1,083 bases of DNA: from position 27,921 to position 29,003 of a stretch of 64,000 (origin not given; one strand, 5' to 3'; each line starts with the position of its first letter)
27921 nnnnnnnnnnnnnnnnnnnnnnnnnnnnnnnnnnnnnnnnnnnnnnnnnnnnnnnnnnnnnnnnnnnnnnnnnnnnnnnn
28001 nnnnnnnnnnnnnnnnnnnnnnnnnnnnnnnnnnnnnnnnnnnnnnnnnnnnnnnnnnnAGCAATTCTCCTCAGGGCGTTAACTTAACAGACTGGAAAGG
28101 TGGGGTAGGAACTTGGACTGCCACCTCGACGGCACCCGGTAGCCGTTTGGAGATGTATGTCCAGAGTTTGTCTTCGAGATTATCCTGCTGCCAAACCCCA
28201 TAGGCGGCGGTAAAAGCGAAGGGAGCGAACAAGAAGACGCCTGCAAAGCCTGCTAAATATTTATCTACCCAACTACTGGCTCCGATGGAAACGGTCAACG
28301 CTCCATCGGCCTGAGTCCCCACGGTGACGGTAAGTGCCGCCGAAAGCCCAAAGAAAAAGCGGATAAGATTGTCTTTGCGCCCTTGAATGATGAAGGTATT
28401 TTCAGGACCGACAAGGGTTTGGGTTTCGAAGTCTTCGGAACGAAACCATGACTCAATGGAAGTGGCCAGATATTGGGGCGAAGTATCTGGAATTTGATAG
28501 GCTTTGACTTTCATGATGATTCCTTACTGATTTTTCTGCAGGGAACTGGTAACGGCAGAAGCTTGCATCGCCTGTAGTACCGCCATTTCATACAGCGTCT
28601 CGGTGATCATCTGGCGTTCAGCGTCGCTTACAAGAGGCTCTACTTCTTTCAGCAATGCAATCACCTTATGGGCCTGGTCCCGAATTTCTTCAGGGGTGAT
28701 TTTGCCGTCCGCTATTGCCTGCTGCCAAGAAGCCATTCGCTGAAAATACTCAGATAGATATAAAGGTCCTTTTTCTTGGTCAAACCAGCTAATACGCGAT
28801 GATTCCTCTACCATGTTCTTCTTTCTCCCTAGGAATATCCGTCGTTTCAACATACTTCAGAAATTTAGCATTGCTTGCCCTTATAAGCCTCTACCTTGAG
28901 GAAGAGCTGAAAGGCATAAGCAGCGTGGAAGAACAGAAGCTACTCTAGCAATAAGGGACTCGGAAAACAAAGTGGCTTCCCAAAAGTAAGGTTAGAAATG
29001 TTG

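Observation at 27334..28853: Three-gene operon of unknown proteins in which one gene is a fusion of paralogs of the other two (split versus fused forms side by side)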

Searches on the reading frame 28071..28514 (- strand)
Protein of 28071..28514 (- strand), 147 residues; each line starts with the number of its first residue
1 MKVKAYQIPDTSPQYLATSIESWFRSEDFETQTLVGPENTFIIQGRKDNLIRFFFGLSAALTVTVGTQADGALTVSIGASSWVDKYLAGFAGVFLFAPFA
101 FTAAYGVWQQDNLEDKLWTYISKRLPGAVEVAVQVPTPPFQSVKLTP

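Call 5: search_protein_families(library=pfam, proteins=[window:28071-28514:-], max_evalue=1)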
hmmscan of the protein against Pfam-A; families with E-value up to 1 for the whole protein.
window:28071-28514:- (147 aa): 1 family
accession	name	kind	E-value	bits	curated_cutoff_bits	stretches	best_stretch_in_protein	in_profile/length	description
PF11127.14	YgaP-like_TM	-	0.56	10.8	25.3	0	45-96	6-44/66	Inner membrane protein YgaP-like, transmembrane domain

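Call 6: search_protein_families(library=ncbifam, proteins=[window:28071-28514:-], max_evalue=1)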
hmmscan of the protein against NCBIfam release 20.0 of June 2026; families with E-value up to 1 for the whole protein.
window:28071-28514:- (147 aa): 1 family
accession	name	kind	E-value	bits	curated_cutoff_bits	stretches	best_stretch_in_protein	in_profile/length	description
NF002759.0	PRK02813.1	equivalog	0.15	10.9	356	1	28-65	215-252/430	M18 family aminopeptidase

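Call 9: find_homologous_proteins(query=window:28071-28514:-, max_evalue=0.001)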
Query window:28071-28514:- (147 aa): 20 proteins with E <= 0.001 among 133 candidates.
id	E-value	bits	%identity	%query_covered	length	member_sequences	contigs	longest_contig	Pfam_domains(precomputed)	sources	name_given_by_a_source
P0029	3.6e-84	298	91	100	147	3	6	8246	-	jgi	jgi:hypothetical protein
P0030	4.7e-84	297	91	100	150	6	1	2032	-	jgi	jgi:hypothetical protein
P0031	7.2e-83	294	88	100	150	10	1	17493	-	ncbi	-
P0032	5.0e-82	291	91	99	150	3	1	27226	-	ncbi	-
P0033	1.2e-81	290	87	99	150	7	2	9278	-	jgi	jgi:hypothetical protein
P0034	3.8e-81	288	88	100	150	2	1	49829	-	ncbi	-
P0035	2.4e-75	269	81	100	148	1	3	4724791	-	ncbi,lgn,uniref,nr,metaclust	ncbi:hypothetical protein [Gloeobacter kilaueensis]|uniref:Uncharacterized protein n=1 Tax=Gloeobact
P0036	4.9e-72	258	79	100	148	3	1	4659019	-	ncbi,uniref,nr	ncbi:hypothetical protein [Gloeobacter violaceus]|uniref:Glr4061 protein n=1 Tax=Gloeobacter violace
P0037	9.4e-72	257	78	100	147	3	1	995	-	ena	-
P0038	4.1e-68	246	73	100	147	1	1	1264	-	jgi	-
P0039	2.3e-67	243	71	100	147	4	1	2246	-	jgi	-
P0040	1.2e-66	241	72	99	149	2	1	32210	-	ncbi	-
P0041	1.5e-66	241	69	100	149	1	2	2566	-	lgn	-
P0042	3.0e-66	240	72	99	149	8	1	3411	-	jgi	-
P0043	4.1e-66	239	72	99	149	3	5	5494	-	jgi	jgi:hypothetical protein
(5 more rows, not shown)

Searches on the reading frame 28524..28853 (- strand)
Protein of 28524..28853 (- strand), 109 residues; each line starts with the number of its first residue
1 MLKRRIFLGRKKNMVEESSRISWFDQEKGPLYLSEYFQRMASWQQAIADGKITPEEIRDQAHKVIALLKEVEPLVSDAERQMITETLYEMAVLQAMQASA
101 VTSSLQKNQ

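Call 5: search_protein_families(library=pfam, proteins=[window:28524-28853:-], max_evalue=1)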
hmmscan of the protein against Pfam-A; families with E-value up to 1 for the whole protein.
window:28524-28853:- (109 aa): 3 families
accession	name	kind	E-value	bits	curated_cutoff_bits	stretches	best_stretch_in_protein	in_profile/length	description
PF08044.16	DUF1707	-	0.0051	17.2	27.6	0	44-65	16-37/53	DUF1707 SHOCT-like domain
PF10275.15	Peptidase_C65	-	0.036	14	24.3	1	32-90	71-127/243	Peptidase C65 Otubain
PF04711.18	ApoA-II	-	0.06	14.2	27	1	33-84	34-85/99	Apolipoprotein A-II (ApoA-II)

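Call 6: search_protein_families(library=ncbifam, proteins=[window:28524-28853:-], max_evalue=1)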
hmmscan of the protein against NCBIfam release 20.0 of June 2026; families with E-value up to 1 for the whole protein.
window:28524-28853:- (109 aa): 0 families

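Call 10: find_homologous_proteins(query=window:28524-28853:-, max_evalue=0.001)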
Query window:28524-28853:- (109 aa): 27 proteins with E <= 0.001 among 38 candidates.
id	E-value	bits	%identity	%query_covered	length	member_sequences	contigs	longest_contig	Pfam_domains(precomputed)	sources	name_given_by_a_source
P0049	1.1e-49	184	95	88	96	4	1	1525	-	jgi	jgi:hypothetical protein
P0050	6.0e-47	175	92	88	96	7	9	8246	-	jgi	jgi:hypothetical protein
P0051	9.6e-46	172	86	88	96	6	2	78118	-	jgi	jgi:hypothetical protein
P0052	4.1e-45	170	88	88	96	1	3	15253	-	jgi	jgi:hypothetical protein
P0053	4.4e-45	170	86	88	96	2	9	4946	-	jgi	jgi:hypothetical protein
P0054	1.0e-44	168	86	88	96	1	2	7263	-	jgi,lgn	jgi:hypothetical protein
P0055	3.6e-44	167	85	88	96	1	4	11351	-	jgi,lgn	jgi:hypothetical protein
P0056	3.7e-44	167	85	88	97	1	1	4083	-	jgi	jgi:hypothetical protein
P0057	3.8e-44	167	83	88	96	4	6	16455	-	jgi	jgi:hypothetical protein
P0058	8.0e-43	162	83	88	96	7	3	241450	-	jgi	jgi:hypothetical protein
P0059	1.0e-42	162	84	88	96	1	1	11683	-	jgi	jgi:hypothetical protein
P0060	1.9e-42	161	79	88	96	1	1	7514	-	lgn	-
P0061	4.2e-42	160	79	88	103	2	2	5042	-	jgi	jgi:hypothetical protein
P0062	5.9e-42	160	79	88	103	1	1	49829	-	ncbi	-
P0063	9.6e-41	156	78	91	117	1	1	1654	-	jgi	jgi:hypothetical protein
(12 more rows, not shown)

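Call 58: predict_structure(alignment_id=A4)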
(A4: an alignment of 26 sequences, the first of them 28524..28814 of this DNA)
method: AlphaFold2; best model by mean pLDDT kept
length: 96 residues; sequences in the alignment: 26
mean_pLDDT: 83.7   pTM: 0.64
mean pLDDT of the five models: 83.7, 73.0, 69.1, 67.9, 66.2
residues with pLDDT >= 90: 42; 70-90: 41; 50-70: 8; < 50: 5
segments of 3 or more residues with pLDDT < 50: 1-5
pLDDT, mean of each block of 10 residues (from residue 1): 54 82 83 90 95 95 95 92 81 62
secondary structure, 60 per line:
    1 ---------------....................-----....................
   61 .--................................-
elements in order: H16-35 H41-61 H64-95

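Call 61: fold_search(model_id=the predicted structure, library=pdb)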
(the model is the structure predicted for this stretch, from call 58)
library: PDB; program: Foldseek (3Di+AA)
matches with E <= 10: 0; with E <= 0.001: 0
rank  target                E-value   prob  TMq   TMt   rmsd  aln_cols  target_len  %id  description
